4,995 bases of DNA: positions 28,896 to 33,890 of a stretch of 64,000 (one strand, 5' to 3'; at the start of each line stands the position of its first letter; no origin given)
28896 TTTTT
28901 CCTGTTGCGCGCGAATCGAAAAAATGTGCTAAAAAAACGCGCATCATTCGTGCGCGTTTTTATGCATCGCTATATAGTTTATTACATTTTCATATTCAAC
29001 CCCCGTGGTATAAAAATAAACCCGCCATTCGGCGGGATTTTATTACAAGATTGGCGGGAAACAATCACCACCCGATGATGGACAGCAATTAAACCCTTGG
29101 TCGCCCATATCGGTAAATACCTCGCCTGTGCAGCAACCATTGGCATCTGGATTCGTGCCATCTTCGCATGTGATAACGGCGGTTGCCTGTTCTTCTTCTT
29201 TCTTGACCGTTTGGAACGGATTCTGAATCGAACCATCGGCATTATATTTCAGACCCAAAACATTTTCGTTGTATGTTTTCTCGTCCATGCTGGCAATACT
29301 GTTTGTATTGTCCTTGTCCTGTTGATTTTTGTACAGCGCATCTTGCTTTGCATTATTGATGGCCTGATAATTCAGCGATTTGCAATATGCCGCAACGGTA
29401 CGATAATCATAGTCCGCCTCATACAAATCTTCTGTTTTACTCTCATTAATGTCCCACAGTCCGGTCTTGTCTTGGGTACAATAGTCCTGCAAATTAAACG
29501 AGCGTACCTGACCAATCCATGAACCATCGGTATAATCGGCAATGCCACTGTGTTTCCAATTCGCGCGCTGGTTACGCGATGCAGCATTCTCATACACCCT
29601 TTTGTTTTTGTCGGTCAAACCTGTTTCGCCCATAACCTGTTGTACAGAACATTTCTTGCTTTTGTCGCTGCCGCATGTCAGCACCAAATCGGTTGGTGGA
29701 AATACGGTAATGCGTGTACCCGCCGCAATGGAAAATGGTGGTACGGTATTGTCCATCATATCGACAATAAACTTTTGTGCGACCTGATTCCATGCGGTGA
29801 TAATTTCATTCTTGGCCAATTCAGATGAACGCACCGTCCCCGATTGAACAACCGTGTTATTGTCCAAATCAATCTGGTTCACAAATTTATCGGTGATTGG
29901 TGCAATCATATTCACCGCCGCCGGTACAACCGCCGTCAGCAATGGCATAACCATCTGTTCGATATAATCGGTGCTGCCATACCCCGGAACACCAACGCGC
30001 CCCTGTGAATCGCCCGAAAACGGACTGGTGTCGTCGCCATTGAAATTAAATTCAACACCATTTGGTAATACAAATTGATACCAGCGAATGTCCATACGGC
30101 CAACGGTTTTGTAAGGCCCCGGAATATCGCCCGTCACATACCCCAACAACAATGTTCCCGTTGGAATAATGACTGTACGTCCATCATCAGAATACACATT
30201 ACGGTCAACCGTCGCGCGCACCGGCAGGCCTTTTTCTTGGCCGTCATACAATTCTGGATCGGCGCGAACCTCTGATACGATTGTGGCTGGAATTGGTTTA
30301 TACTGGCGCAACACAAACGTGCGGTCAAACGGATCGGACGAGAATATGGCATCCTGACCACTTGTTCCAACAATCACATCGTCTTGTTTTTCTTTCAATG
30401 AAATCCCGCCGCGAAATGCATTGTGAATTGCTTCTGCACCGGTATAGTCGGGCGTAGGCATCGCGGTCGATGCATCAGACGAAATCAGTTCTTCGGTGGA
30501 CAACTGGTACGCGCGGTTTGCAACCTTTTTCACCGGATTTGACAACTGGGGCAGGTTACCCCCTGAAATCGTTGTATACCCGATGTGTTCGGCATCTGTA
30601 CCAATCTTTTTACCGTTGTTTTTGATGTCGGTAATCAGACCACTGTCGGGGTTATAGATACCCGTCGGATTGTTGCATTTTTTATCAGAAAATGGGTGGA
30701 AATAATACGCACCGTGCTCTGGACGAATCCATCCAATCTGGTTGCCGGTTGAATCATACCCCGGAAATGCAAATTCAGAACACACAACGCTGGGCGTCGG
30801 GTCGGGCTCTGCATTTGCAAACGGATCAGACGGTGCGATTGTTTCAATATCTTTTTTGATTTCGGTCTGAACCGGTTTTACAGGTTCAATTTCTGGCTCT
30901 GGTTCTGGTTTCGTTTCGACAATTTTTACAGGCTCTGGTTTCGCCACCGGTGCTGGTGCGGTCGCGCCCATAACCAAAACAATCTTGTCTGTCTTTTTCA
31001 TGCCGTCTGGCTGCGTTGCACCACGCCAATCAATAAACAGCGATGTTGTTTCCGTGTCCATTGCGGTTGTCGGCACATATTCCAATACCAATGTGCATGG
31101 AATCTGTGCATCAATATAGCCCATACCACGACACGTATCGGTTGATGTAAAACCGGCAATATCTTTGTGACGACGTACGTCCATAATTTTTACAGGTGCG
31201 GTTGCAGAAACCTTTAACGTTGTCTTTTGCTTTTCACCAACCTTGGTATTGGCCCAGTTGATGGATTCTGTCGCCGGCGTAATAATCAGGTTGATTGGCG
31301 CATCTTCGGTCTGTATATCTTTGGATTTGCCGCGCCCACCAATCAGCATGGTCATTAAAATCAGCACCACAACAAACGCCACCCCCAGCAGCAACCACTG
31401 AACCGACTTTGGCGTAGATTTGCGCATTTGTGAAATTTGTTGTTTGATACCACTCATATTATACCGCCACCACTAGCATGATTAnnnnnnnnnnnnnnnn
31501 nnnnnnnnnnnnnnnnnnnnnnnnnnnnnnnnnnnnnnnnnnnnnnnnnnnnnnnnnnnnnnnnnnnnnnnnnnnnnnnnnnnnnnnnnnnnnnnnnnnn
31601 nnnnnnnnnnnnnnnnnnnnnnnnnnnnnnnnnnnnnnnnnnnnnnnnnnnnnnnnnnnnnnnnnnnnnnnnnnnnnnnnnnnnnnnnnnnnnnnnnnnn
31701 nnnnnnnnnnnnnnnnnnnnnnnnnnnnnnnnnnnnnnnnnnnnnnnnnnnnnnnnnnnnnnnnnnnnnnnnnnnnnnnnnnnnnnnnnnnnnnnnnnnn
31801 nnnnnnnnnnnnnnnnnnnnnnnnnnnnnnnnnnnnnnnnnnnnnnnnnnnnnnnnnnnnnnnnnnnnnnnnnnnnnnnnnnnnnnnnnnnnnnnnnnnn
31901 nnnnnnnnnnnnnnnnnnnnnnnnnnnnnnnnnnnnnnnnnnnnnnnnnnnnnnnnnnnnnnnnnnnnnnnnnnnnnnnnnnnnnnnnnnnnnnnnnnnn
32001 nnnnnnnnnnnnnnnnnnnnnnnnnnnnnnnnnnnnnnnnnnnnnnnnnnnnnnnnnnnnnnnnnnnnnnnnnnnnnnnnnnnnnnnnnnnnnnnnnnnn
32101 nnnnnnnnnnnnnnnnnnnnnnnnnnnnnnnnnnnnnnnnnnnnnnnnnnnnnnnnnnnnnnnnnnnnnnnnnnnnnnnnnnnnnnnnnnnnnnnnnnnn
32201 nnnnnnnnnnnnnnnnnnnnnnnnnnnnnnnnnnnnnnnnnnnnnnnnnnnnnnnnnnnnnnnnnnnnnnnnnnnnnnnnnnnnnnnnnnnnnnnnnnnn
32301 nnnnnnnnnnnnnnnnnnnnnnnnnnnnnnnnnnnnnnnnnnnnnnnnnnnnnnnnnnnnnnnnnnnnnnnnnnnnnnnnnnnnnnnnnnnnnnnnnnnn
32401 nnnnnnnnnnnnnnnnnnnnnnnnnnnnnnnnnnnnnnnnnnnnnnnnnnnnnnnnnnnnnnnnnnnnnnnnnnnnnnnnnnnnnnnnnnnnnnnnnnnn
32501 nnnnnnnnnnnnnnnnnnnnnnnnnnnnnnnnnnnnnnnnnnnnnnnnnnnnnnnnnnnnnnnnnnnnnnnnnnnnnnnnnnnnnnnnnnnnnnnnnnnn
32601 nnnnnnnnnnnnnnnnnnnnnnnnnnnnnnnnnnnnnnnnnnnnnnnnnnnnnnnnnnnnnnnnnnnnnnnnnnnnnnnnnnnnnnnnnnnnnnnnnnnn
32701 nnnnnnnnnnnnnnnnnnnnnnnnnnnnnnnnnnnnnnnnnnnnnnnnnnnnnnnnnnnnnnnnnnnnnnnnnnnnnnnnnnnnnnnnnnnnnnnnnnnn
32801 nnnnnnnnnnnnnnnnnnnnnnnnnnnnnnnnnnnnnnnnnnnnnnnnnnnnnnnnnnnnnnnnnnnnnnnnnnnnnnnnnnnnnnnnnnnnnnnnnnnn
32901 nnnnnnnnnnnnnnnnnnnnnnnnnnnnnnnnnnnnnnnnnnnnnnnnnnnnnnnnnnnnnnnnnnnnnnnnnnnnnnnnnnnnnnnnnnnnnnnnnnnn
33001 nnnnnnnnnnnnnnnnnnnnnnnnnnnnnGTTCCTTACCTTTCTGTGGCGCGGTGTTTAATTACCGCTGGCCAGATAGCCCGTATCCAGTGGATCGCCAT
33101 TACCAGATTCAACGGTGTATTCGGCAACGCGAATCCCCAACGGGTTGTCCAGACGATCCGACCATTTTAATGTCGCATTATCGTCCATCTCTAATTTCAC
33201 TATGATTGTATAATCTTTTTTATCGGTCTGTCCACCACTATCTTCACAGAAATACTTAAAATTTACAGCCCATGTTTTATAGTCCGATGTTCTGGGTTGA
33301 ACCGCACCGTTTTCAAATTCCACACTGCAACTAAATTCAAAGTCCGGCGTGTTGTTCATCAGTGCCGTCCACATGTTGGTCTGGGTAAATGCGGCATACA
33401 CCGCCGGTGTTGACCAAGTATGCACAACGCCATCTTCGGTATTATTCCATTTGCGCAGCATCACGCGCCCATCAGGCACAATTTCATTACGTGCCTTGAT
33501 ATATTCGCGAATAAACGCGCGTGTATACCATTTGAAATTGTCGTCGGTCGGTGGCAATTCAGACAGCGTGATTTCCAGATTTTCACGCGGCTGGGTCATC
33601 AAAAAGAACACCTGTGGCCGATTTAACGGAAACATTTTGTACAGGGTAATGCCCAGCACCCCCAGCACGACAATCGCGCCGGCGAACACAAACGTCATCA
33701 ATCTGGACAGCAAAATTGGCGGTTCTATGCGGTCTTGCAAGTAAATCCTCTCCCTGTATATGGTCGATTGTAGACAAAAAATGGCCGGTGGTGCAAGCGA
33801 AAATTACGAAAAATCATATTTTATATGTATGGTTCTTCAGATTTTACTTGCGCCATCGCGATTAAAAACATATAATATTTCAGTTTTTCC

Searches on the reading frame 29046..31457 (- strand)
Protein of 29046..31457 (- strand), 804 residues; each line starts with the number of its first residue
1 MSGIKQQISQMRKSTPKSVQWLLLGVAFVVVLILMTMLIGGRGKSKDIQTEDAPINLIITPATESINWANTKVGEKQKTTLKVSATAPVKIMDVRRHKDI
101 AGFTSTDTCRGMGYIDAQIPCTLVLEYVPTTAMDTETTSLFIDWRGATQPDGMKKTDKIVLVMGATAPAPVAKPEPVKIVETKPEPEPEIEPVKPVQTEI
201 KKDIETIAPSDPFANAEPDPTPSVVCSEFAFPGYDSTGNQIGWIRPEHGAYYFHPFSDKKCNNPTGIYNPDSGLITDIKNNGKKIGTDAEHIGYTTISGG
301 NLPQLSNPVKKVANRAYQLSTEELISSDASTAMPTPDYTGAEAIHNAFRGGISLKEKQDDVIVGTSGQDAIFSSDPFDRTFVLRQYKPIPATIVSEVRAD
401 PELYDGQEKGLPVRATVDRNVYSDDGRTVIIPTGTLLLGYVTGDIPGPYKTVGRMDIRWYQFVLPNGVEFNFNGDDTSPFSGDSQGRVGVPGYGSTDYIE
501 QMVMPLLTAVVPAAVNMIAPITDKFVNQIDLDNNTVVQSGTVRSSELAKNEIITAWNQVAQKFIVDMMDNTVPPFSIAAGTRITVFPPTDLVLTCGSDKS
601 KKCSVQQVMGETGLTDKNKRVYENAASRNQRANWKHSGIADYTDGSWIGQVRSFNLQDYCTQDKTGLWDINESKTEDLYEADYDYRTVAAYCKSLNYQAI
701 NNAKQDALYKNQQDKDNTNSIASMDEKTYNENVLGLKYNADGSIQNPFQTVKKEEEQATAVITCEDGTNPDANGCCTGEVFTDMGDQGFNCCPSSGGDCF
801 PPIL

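Call 3: search_protein_families(library=pfam, proteins=[window:29046-31457:-], max_evalue=1)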
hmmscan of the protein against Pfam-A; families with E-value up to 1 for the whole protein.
window:29046-31457:- (804 aa): 2 families
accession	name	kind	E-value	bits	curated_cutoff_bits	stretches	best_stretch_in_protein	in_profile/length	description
PF03743.19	TrbI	-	5.8e-16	59.3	35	1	384-593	3-188/188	Bacterial conjugation TrbI-like protein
PF05887.16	Trypan_PARP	-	0.067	13.6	100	1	166-223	57-112/134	Procyclic acidic repetitive protein (PARP)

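Call 4: search_protein_families(library=ncbifam, proteins=[window:29046-31457:-], max_evalue=1)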
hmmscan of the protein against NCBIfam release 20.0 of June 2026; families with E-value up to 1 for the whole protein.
window:29046-31457:- (804 aa): 4 families
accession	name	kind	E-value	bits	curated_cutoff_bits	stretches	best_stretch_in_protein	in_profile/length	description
NF038091.1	T4SS_VirB10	equivalog_domain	1.5e-15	57.3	220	1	413-592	33-190/197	type IV secretion system protein VirB10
NF038092.1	T4SS_ComB10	equivalog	1.1e-12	47.8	300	1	409-595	43-213/225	DNA type IV secretion system protein ComB10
NF012200.0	choice_anch_D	domain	0.045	14.3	45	1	59-132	17-92/108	choice-of-anchor D domain-containing protein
NF008083.0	PRK10819.1-4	equivalog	0.54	10.2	448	0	168-219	75-131/239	TonB system transport protein TonB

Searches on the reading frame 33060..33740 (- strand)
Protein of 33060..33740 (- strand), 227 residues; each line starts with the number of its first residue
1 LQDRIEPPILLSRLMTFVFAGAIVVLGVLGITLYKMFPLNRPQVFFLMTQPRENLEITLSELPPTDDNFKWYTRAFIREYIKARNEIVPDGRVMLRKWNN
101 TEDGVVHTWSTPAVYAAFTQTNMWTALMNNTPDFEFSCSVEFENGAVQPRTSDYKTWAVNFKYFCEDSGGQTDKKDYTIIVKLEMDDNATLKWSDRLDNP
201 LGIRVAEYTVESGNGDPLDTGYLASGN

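Call 3: search_protein_families(library=pfam, proteins=[window:33060-33740:-], max_evalue=1)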
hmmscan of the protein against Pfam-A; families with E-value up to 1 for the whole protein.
window:33060-33740:- (227 aa): 1 family
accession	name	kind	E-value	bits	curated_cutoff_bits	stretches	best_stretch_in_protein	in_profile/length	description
PF04335.19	VirB8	-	6.1e-10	39.7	23.2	1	4-210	9-210/213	VirB8 protein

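Call 4: search_protein_families(library=ncbifam, proteins=[window:33060-33740:-], max_evalue=1)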
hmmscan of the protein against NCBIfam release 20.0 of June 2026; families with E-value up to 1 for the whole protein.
window:33060-33740:- (227 aa): 1 family
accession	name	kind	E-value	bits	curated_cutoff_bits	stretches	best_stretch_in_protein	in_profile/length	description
NF010439.0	PRK13865.1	equivalog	0.01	15.4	188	1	11-208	36-222/237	type IV secretion system protein VirB8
